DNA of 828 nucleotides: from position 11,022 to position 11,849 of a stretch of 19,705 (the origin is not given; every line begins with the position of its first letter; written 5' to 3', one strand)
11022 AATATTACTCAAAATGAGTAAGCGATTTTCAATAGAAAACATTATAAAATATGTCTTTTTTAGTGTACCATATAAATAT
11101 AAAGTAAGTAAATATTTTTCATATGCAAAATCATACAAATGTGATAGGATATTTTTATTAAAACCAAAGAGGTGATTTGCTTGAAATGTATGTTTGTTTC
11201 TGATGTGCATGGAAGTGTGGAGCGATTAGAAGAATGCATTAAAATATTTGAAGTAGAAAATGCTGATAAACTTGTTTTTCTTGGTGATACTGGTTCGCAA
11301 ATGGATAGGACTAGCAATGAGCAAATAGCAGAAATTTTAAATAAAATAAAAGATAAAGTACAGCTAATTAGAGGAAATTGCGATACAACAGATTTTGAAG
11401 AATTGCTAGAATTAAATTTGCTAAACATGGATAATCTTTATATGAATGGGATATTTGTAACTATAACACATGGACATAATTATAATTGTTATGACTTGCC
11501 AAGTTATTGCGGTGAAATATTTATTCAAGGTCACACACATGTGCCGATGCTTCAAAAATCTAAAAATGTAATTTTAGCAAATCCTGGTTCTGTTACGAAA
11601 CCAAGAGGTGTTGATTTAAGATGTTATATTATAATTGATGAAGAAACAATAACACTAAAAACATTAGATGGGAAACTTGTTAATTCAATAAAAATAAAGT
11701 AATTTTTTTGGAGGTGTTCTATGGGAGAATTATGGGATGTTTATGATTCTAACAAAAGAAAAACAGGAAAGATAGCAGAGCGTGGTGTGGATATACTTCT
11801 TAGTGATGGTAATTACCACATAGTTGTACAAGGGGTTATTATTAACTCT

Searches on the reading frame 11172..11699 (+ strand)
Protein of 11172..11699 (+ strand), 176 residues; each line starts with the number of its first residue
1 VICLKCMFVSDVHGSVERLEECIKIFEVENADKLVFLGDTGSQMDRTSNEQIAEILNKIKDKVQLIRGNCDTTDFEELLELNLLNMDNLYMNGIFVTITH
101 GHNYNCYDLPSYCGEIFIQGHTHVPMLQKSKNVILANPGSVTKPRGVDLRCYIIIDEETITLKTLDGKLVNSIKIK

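Call 36: search_protein_families(library=pfam, proteins=[window:11172-11699:+], max_evalue=0.001)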
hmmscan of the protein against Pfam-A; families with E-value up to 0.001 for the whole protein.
window:11172-11699:+ (176 aa): 2 families
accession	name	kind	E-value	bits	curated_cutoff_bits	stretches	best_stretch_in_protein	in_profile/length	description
PF12850.12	Metallophos_2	-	3.2e-21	76.4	27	1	5-158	2-152/154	Calcineurin-like phosphoesterase superfamily domain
PF00149.33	Metallophos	-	3.3e-10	41.2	21.5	1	5-108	2-98/191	Calcineurin-like phosphoesterase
